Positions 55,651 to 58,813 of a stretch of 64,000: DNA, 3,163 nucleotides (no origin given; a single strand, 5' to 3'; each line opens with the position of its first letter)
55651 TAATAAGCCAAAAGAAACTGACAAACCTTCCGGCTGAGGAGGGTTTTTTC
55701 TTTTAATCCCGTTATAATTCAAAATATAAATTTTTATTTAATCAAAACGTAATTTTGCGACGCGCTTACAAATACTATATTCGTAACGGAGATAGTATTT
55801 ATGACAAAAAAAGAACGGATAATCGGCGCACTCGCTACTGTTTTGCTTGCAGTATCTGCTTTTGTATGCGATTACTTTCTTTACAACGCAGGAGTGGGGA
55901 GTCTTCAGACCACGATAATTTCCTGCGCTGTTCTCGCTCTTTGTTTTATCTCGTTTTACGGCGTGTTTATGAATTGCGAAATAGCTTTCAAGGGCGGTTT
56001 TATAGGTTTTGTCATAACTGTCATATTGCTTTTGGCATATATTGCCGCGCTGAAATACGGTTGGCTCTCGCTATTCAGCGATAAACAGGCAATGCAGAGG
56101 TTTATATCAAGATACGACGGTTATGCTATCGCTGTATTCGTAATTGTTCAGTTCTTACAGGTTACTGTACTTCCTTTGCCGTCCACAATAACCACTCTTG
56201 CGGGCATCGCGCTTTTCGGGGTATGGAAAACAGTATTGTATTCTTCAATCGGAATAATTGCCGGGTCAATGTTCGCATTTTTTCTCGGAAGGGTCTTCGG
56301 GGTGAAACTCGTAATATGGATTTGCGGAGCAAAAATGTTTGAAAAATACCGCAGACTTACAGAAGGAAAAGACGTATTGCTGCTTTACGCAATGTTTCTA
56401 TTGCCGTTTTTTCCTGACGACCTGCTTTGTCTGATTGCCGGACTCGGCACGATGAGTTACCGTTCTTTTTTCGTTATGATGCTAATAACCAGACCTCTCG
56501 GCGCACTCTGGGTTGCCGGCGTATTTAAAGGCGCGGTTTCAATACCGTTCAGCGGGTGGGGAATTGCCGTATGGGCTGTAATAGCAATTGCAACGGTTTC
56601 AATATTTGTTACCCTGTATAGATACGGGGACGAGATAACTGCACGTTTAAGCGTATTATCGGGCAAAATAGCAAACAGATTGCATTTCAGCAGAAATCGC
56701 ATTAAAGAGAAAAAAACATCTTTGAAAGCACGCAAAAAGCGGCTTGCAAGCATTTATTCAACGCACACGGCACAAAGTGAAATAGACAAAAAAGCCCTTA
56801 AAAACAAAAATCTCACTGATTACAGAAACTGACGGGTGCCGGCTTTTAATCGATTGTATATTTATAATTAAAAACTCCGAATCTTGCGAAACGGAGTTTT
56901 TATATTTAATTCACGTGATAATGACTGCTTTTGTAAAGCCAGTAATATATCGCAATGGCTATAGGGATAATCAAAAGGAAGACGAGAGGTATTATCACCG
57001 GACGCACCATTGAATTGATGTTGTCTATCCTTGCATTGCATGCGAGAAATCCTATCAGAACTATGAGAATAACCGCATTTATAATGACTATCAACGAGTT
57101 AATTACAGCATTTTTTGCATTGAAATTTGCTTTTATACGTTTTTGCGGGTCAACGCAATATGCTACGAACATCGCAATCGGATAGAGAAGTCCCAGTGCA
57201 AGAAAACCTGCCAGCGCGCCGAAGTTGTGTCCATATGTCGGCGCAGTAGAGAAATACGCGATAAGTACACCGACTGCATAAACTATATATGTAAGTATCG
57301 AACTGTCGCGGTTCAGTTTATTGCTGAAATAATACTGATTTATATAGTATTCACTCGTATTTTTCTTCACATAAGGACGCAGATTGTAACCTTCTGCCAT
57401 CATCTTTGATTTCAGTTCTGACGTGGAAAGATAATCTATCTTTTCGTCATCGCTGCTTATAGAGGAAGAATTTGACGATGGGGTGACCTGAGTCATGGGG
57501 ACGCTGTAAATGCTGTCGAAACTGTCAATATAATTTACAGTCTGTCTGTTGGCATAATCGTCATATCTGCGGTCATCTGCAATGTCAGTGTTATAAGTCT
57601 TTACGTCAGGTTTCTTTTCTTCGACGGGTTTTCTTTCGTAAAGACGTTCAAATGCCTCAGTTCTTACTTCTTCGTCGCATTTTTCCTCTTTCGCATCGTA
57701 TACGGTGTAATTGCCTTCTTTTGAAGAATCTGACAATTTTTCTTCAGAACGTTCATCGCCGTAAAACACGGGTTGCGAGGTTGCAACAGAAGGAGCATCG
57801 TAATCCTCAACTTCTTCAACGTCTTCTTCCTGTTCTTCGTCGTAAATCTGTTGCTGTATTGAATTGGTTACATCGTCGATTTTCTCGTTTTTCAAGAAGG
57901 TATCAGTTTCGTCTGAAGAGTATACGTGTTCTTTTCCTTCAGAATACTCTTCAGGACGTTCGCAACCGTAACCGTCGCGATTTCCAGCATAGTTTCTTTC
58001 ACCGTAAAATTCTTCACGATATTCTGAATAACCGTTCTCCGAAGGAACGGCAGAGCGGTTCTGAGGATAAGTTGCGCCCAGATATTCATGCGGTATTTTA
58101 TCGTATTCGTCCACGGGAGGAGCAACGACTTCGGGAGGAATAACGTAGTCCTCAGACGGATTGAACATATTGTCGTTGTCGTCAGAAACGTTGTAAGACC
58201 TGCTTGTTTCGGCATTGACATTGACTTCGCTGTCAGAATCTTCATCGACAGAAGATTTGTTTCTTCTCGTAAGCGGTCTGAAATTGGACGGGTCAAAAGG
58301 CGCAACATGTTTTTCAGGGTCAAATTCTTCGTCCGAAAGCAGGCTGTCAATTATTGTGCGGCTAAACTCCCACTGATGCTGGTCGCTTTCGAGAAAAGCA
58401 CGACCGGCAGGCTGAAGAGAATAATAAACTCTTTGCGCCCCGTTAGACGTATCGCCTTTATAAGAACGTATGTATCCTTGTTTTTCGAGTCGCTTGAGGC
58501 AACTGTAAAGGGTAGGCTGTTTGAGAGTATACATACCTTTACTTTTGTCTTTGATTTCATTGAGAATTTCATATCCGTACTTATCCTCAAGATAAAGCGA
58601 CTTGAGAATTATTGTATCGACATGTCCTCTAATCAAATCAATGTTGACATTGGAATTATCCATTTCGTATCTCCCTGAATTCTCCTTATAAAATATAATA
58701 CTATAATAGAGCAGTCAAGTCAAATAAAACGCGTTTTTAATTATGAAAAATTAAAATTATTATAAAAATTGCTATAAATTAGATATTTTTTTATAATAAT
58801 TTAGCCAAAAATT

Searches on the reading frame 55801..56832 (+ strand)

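Call 10: search_protein_families(library=pfam, proteins=[window:55801-56832:+])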
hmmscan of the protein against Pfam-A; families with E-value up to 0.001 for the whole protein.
window:55801-56832:+ (343 aa): 1 family
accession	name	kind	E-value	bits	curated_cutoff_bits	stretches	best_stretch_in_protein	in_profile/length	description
PF09335.16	VTT_dom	-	2.4e-19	70.5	33.9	1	126-240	1-119/123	VTT domain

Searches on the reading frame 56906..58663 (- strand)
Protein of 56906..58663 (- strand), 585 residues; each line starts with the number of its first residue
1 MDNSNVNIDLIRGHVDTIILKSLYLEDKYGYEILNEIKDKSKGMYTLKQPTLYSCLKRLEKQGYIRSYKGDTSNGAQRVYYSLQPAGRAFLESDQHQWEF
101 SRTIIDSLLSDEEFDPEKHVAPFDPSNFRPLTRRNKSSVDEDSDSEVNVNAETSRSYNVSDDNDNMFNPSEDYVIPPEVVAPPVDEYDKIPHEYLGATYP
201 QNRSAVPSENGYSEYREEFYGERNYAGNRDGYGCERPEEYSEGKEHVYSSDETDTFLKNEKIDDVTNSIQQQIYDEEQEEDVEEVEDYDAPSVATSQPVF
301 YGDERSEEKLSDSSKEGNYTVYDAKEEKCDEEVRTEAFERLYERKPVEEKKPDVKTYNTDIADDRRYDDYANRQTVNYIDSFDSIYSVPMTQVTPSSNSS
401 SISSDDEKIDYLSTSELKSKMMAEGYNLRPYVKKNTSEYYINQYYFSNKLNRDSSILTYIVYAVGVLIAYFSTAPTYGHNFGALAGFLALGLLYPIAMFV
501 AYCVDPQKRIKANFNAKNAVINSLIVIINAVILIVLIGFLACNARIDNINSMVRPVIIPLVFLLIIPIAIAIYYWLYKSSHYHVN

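Call 10: search_protein_families(library=pfam, proteins=[window:56906-58663:-])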
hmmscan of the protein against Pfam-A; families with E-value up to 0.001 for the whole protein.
window:56906-58663:- (585 aa): 1 family
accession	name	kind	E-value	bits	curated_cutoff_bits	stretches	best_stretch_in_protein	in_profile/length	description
PF03551.20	PadR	-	3.3e-17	62.7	27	1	19-92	1-74/75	Transcriptional regulator PadR-like family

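Call 13: search_protein_families(library=ncbifam, proteins=[window:56906-58663:-], max_evalue=0.00001)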
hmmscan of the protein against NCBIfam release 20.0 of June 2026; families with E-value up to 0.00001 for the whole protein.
window:56906-58663:- (585 aa): 2 families
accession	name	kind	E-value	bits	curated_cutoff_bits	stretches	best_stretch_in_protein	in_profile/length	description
TIGR03433.1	padR_acidobact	paralog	1.2e-19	70.3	101.8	1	12-109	2-99/101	PadR family transcriptional regulator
NF006931.0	PRK09416.1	equivalog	2.5e-07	30.9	112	1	19-108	48-132/135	PadR family transcriptional regulator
